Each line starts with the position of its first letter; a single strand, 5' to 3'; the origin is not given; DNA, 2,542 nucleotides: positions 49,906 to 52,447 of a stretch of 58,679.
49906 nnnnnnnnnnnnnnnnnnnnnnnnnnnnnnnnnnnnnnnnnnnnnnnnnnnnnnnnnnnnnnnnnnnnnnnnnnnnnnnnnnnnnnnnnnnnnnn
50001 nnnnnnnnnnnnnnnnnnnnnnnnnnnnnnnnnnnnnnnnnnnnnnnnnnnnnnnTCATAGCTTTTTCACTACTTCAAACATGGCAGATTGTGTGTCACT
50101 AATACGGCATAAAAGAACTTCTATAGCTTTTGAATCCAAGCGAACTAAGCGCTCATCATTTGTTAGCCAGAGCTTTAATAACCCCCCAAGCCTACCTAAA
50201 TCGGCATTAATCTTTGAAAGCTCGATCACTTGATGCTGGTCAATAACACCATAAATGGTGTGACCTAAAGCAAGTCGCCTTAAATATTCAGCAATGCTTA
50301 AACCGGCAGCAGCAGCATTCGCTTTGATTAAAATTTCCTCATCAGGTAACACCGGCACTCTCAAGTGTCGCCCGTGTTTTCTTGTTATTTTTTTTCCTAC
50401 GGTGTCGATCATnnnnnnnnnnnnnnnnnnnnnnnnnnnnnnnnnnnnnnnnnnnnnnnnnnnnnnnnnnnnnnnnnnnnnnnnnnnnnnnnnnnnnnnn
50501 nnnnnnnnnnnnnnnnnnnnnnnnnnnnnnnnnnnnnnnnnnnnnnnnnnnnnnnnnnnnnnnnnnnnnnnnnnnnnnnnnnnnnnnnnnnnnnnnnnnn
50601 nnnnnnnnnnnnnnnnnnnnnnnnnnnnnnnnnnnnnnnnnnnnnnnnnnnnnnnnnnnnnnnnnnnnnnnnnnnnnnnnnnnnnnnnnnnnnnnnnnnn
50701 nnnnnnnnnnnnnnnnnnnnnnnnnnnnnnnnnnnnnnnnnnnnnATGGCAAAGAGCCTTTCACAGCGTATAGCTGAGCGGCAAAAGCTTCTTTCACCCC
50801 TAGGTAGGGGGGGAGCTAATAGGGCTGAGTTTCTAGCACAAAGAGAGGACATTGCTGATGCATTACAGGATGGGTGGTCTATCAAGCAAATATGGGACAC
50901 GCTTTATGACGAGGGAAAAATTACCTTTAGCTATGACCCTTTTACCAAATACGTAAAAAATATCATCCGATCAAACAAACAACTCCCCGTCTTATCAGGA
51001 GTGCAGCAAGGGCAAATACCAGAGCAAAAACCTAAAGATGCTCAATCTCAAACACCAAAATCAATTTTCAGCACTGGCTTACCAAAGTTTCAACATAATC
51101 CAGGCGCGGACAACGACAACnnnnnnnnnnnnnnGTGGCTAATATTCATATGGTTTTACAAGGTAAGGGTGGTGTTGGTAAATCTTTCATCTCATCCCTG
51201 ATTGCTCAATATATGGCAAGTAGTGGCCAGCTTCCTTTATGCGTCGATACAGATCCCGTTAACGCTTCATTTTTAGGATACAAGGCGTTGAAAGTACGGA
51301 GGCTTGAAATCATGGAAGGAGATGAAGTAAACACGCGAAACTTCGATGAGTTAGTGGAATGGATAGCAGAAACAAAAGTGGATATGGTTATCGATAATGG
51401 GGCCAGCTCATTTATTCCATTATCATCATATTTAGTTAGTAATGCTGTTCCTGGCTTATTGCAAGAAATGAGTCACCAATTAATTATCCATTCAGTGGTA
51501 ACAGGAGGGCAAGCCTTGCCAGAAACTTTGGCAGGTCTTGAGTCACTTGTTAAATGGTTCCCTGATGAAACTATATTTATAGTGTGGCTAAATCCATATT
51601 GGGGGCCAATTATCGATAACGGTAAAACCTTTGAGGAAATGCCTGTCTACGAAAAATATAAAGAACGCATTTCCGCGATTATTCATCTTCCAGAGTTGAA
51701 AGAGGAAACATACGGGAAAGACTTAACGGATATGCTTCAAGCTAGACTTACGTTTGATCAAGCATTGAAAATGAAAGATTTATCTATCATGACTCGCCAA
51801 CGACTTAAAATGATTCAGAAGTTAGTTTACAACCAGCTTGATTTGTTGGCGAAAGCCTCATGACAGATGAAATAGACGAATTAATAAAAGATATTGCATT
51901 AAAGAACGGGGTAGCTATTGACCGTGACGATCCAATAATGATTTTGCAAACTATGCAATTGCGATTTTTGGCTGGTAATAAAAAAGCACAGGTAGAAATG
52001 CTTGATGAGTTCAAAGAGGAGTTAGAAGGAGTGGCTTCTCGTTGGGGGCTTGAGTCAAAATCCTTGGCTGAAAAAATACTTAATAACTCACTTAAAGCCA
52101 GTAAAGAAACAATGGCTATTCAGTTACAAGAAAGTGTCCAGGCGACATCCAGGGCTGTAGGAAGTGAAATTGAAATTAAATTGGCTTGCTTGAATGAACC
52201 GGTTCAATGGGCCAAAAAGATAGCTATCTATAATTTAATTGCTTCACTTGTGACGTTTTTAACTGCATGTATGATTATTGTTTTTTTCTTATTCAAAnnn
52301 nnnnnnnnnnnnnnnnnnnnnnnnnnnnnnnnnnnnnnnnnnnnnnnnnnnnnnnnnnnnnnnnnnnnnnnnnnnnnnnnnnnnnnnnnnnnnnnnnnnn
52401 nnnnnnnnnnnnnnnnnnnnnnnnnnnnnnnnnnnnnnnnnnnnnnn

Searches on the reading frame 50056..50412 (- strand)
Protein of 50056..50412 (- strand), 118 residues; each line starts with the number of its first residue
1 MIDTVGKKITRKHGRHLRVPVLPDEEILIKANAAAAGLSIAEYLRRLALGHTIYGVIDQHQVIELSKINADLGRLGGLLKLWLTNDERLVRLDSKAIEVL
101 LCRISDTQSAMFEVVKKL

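Call 92: search_protein_families(library=pfam, proteins=[window:50056-50412:-], max_evalue=0.001)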
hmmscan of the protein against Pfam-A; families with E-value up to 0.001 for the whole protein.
window:50056-50412:- (118 aa): 1 family
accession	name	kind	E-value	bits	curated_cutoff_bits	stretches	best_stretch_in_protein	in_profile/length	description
PF21983.2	NikA-like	-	1.3e-19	70.6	27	1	11-85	1-71/72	Mobilization protein NikA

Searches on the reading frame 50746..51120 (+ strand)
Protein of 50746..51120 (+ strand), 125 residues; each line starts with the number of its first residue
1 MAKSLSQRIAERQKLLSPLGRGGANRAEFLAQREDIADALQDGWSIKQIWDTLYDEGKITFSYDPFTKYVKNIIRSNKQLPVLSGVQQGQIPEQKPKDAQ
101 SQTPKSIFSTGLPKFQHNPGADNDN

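Call 92: search_protein_families(library=pfam, proteins=[window:50746-51120:+], max_evalue=0.001)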
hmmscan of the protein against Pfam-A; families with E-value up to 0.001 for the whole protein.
window:50746-51120:+ (125 aa): 1 family
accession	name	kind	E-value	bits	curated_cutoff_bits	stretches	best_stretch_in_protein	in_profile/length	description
PF17273.7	DUF5338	-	8.8e-19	67.8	25.9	1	4-72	2-68/69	Family of unknown function (DUF5338)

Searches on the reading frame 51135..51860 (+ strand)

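Call 92: search_protein_families(library=pfam, proteins=[window:51135-51860:+], max_evalue=0.001)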
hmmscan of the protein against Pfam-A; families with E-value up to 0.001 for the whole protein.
window:51135-51860:+ (242 aa): 4 families
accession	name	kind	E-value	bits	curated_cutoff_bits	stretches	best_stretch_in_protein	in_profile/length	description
PF01656.29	CbiA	-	2.6e-06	27.8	25.4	1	6-134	2-54/125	CobQ/CobB/MinD/ParA nucleotide binding domain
PF02374.21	ArsA_ATPase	-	2.2e-05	24.3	24.3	1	7-42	5-40/305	Anion-transporting ATPase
PF13614.12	AAA_31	-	5.1e-05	23.7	27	1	7-55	6-54/177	AAA domain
PF10609.15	ParA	-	6.7e-05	22.9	27.1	1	3-40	4-41/246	NUBPL iron-transfer P-loop NTPase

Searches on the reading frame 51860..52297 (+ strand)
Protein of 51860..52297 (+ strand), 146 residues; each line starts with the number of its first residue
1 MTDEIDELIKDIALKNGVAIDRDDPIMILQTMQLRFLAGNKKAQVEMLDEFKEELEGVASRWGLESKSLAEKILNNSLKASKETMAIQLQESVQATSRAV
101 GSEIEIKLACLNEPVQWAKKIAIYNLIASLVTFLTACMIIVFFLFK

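Call 92: search_protein_families(library=pfam, proteins=[window:51860-52297:+], max_evalue=0.001)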
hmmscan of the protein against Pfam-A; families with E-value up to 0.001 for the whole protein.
window:51860-52297:+ (146 aa): 1 family
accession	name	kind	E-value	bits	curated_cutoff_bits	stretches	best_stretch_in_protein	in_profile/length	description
PF11657.13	Activator-TraM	-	2.2e-40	138.3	24.4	1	2-140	1-139/142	Transcriptional activator TraM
